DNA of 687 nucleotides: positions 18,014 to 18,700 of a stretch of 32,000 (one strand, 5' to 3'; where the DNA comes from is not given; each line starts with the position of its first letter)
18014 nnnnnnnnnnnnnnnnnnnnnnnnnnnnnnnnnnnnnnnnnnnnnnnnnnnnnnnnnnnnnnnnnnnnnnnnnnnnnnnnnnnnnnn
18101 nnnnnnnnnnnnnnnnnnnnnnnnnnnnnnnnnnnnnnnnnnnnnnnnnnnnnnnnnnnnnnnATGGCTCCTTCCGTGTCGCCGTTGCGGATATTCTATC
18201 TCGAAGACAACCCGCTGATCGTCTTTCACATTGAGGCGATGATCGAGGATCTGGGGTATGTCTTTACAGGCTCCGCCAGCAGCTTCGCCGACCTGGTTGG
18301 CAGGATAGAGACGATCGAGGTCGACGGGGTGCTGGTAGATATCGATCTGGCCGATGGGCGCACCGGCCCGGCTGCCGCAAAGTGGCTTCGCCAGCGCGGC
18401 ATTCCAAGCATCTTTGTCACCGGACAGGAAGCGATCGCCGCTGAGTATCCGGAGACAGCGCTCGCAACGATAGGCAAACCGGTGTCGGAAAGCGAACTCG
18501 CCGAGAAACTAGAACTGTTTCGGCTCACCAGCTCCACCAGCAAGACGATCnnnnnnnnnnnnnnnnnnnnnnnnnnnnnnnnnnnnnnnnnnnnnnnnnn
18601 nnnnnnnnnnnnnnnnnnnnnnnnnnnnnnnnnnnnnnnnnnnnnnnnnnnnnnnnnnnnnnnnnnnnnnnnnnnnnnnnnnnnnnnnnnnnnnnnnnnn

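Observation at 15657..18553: KaiC-like ATPase wired directly to a pseudo-receiver HWE histidine kinase and a stand-alone receiver, with no kaiA or kaiB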

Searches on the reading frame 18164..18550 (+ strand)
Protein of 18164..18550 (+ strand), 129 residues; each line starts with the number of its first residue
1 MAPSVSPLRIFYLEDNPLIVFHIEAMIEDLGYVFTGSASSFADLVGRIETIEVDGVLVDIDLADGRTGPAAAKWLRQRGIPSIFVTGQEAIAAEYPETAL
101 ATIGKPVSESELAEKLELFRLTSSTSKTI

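Call 3: search_protein_families(library=pfam, proteins=[window:18164-18550:+], max_evalue=0.1)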
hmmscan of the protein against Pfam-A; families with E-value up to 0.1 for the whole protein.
window:18164-18550:+ (129 aa): 2 families
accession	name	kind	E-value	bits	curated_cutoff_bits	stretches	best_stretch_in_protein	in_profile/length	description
PF00072.30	Response_reg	-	2.8e-10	40.8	30.2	1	11-116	2-110/111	Response regulator receiver domain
PF20274.4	cREC_REC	-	0.0046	18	27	1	38-93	18-79/88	Cyclic-phosphate processing Receiver domain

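Call 4: search_protein_families(library=ncbifam, proteins=[window:18164-18550:+], max_evalue=0.1)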
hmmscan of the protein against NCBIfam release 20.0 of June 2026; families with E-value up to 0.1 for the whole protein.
window:18164-18550:+ (129 aa): 13 families
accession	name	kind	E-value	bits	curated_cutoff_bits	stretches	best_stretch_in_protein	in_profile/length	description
NF009973.0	PRK13435.1-4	equivalog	2.3e-15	56.9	158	1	6-117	7-119/154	response regulator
NF009971.0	PRK13435.1-2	subfamily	1.5e-13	50.7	151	1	10-118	3-111/141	response regulator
NF009972.0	PRK13435.1-3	subfamily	1.6e-13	50.6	119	1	9-117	18-125/146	response regulator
NF006623.1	PRK09191.1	subfamily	2e-12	47.4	240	1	9-113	139-245/258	PhyR family response regulator anti-anti-sigma factor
NF009970.0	PRK13435.1-1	equivalog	1e-08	35.3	143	1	9-116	2-108/125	response regulator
NF009974.0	PRK13435.1-6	equivalog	1.7e-08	34.3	171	1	6-113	4-112/155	response regulator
NF008034.0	PRK10766.1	equivalog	0.00052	19.6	275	1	9-89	4-83/231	two-component system response regulator TorR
NF045717.1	DVU0259_DivK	exception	0.0015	18.7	160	1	9-114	4-110/117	DVU0259 family response regulator domain-containing protein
NF041832.1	near_NosP_CTERM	subfamily_domain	0.0033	16.6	400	1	8-116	252-366/370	NahK/ErcS family hybrid sensor histidine kinase/response regulator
TIGR02956.1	TMAO_torS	equivalog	0.004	15.3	676.5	1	4-76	698-768/967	TMAO reductase system sensor histidine kinase/response regulator TorS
NF008302.0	PRK11091.1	equivalog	0.018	13.2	838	1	6-120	524-643/779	aerobic respiration two-component sensor histidine kinase ArcB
NF008378.0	PRK11173.1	equivalog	0.04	13.2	334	1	9-89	5-84/238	two-component system response regulator ArcA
NF007708.0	PRK10403.1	equivalog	0.066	12.7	343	1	3-82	2-81/215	nitrate/nitrite response regulator protein NarP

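Call 47: search_solved_structures(query=window:18164-18550:+, max_evalue=0.001, show_alignments=2)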
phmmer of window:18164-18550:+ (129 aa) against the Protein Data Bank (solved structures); distinct sequences matched with E-value up to 0.001: 14.
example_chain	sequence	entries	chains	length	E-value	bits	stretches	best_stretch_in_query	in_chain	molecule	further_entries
4g97_A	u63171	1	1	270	1.3e-09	41.1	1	8-106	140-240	Response regulator receiver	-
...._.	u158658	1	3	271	3.5e-09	39.8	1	5-117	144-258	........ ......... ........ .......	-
2n9u_A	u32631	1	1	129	1.6e-08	37.7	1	9-113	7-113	Response regulator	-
3n0r_A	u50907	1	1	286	2.5e-08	37.1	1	9-106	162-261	Response regulator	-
5ieb_A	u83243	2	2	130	3.8e-08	36.5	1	9-92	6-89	Sensory transduction regulatory protein | SdrG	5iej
5uxv_A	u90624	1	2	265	2e-07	34.1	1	9-107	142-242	Sensory transduction regulatory protein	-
5uxw_A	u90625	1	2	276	2e-07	34.1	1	9-107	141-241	Sensory transduction regulatory protein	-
4qic_A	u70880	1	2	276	2.1e-07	34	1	9-107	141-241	Sensory transduction regulatory protein, Anti-anti-sigma factor PhyR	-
9cb6_A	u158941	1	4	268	4.4e-07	33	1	2-116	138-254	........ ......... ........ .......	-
2lpm_A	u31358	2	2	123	1.1e-06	31.7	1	7-114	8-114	Two-component response regulator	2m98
1s8n_A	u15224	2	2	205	4.4e-05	26.6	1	4-118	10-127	putative antiterminator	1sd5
2msw_A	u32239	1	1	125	8.2e-05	25.7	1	9-115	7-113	Response regulator/sensor histidine kinase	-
7qz2_A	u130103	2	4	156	0.00055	23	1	7-114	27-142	Histidine kinase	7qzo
9xzo_A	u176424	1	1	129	0.00085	22.4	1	9-117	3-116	De novo protein M1X0B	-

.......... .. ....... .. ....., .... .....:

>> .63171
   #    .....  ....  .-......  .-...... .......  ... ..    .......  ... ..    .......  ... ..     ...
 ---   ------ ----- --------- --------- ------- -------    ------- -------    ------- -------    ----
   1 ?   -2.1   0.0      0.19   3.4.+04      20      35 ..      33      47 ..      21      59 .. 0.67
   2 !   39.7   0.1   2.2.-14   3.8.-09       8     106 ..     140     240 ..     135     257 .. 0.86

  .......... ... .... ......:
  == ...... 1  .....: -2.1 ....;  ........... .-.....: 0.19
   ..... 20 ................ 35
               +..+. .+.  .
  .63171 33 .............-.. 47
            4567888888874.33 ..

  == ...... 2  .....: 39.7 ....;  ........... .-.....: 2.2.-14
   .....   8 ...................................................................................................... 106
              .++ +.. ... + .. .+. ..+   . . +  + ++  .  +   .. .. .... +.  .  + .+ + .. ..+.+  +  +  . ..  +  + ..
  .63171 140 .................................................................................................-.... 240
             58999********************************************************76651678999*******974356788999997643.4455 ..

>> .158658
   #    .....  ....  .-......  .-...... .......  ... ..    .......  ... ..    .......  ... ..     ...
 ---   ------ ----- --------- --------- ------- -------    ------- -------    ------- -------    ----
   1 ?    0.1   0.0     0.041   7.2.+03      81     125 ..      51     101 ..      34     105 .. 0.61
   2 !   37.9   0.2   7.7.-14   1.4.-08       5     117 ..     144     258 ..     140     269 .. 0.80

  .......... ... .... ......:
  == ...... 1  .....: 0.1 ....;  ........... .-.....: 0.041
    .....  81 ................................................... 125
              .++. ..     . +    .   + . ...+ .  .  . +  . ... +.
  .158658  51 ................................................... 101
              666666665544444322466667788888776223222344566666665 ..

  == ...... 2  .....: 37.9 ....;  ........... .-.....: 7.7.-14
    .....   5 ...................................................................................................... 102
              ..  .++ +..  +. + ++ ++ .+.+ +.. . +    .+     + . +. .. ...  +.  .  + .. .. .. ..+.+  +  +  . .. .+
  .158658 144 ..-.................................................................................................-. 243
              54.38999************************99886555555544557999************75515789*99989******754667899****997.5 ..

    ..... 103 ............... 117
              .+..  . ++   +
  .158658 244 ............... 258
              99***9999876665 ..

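Call 77: search_protein_families(library=padloc, proteins=[window:18164-18550:+], max_evalue=0.001)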
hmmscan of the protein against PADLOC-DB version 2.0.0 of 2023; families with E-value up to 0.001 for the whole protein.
window:18164-18550:+ (129 aa): 0 families
